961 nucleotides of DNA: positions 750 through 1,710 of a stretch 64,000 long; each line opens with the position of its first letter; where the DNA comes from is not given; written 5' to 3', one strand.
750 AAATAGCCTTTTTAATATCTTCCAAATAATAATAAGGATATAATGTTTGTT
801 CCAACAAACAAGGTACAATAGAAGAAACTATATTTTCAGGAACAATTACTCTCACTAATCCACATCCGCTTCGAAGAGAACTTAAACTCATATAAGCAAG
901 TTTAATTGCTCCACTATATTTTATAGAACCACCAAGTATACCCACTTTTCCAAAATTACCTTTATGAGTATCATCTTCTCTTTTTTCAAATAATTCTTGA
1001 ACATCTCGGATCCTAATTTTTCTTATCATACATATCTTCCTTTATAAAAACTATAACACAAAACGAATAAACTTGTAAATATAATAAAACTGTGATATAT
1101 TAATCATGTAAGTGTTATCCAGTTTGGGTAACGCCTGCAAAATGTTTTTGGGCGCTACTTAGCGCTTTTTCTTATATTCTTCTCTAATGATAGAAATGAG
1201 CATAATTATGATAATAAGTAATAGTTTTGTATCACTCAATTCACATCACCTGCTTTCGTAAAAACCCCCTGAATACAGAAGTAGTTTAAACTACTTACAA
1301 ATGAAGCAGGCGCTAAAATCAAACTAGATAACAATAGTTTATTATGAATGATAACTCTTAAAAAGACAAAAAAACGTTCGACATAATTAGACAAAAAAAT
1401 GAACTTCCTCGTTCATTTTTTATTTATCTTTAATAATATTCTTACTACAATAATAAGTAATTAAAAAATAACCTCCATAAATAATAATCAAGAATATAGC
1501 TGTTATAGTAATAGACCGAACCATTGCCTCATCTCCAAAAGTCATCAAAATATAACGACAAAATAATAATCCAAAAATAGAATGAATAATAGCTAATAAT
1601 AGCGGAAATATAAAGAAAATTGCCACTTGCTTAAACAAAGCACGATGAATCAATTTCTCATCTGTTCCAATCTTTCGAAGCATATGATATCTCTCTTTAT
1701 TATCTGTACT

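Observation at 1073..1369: Unannotated candidate type I toxin-antitoxin locus: 26-aa hydrophobic peptide, SD-sequestering fold-back mRNA and convergent antisense sRNA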

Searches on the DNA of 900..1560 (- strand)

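Call 4: search_rna_families(source=window, start=900, end=1560, threshold=evalue, max_evalue=10, show_alignments=3)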
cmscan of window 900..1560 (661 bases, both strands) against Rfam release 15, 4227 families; matches with E-value up to 10: 8.
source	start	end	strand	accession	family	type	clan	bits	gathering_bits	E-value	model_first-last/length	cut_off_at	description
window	1394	1421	+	RF04337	Plastid-psbJ-1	Cis-reg;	CL00152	21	62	1.5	1-64/64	no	Plastid-psbJ-1 3UTR RNA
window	1394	1421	-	RF03162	TD-2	Gene; sRNA;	CL00124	18.2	48.7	5.5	64-91/98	no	TD-2 RNA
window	990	1045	-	RF00348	snoR9_plant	Gene; snRNA; snoRNA; CD-box;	-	17.2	43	7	1-129/129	no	Small nucleolar RNA snoR9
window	926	955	+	RF01201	snR40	Gene; snRNA; snoRNA; CD-box;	CL00054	16.9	50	1.1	64-93/93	no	Small nucleolar RNA snR40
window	1099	1174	+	RF02869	ncS025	Gene; sRNA;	-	15.9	46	3.5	1-85/85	no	Burkholderia sRNA 25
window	1394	1447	-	RF02427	SpF10_sRNA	Gene; sRNA;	-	15.8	60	5.8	1-57/57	no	Streptococcus sRNA SpF10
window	1143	1225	+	RF01858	RsaF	Gene; sRNA;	-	15.2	60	5.3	1-119/119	no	RNA Staph. aureus F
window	1103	1232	+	RF01673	PhrS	Gene; sRNA;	-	13.1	37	0.73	1-212/212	no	PhrS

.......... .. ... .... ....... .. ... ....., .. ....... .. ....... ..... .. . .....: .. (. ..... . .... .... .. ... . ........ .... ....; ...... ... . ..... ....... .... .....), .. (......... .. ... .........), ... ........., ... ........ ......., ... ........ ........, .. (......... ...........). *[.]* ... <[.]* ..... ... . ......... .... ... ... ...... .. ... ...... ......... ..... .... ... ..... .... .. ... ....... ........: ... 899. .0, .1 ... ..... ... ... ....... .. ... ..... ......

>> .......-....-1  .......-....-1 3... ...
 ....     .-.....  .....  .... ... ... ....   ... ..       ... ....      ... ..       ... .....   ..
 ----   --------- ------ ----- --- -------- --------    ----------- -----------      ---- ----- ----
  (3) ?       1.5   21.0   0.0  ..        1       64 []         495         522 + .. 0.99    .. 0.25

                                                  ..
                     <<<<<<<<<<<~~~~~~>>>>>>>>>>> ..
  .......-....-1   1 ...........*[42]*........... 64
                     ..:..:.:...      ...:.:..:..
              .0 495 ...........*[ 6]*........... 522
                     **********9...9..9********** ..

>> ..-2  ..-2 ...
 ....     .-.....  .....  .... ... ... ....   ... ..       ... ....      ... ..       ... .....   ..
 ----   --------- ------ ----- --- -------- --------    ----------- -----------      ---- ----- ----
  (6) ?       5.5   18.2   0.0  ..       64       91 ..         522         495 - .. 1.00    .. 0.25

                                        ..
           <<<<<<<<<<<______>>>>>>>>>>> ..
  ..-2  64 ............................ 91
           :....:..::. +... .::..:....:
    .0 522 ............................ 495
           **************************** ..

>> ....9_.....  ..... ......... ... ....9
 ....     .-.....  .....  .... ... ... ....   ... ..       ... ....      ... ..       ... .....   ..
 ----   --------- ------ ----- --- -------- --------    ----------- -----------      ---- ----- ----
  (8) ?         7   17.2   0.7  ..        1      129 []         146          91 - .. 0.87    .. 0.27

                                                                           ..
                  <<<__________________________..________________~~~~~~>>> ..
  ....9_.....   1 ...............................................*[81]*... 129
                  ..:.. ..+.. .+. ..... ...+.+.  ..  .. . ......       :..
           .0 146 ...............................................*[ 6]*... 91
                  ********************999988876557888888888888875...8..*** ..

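Call 13: search_dna_similar(query=window:1090-1345:-, collection=plasmids, mode=distant, max_evalue=1)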
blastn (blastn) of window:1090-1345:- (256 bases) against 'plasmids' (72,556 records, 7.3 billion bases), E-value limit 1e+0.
Records with a match: 1; places in all: 1; records where one place covers at least 80% of the query: 0.
Best place of each record, by identity: 90-95% 1.
By first word of the organism name: Clostridium 1.
By predicted mobility (MOB-suite, as given by PLSDB): non-mobilizable 1.
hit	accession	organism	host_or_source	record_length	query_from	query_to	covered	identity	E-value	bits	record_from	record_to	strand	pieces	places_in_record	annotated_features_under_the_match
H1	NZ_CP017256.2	Clostridium taeniosporum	microbial cells,Lake Mainaki silt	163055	115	144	12%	93.5%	6e-2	45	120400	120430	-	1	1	none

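Call 14: search_dna_similar(query=window:1090-1345:-, collection=phages, mode=distant, max_evalue=1)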
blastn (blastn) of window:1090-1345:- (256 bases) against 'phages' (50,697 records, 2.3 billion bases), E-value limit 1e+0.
Records with a match: 30; places in all: 30; records where one place covers at least 80% of the query: 0.
Best place of each record, by identity: >=99% 1; 90-95% 22; 80-90% 7.
By first word of the organism name: Bacillus 16; Escherichia 5; Salmonella 4; Listeria 2; Stenotrophomonas 1; uncultured 1; bajarodmic 1.
By host as written in the record: Bacillus subtilis 4; Bacillus subtilis subsp. subtilis 168 2; Bacillus cereus 11-192 2; Bacillus cereus EFR-4 2; Bacillus cereus EFR-5 2; Bacillus cereus 2; Escherichia coli 2; Salmonella enterica subsp. enterica serovar Gallinarum 2; and 10 more.
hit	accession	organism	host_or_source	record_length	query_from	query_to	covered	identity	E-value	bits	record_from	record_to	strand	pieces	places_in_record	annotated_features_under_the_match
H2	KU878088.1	Bacillus phage AR9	Bacillus subtilis subsp. subtilis 168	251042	120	172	21%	81.5%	6e-3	47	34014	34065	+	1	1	Zn finger protein of DnaJ family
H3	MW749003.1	Bacillus phage vB_BspM_Internexus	Bacillus sp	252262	120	172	21%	81.5%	6e-3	47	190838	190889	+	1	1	putative zinc finger domain protein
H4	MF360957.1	Bacillus phage PBS1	Bacillus subtilis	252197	120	172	21%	81.5%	6e-3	47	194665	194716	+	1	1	229: hypothetical protein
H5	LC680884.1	Bacillus phage PBS1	Bacillus subtilis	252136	120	172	21%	81.5%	6e-3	47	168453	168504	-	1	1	hypothetical protein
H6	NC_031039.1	Bacillus phage AR9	Bacillus subtilis subsp. subtilis 168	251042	120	172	21%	81.5%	6e-3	47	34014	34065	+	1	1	DNA binding protein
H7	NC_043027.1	Bacillus phage PBS1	Bacillus subtilis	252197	120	172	21%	81.5%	6e-3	47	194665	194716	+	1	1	229: DNA binding protein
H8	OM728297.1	Bacillus phage vB_BsuM-Goe21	Bacillus subtilis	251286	120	172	21%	81.5%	6e-3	47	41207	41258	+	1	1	hypothetical protein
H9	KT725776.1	Bacillus phage vB_BceS-MY192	Bacillus cereus 11-192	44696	20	50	12%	90.6%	2e-1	42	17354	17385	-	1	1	hypothetical protein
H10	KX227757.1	Bacillus phage PfEFR-4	Bacillus cereus EFR-4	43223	20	50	12%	90.6%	2e-1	42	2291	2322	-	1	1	terminase small subunit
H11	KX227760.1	Bacillus phage PfEFR-5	Bacillus cereus EFR-5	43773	20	50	12%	90.6%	2e-1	42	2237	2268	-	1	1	terminase small subunit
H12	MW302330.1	Stenotrophomonas phage TS-12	Stenotrophomonas maltophilia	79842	20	50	12%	90.6%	2e-1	42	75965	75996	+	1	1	terminase small subunit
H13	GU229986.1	Bacillus phage 250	Bacillus cereus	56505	20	50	12%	90.6%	2e-1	42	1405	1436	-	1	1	none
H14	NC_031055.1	Bacillus phage PfEFR-5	Bacillus cereus EFR-5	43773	20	50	12%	90.6%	2e-1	42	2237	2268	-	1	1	terminase small subunit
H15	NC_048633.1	Bacillus phage vB_BceS-MY192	Bacillus cereus 11-192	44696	20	50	12%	90.6%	2e-1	42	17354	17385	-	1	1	terminase small subunit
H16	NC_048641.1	Bacillus phage PfEFR-4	Bacillus cereus EFR-4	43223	20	50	12%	90.6%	2e-1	42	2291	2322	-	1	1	terminase small subunit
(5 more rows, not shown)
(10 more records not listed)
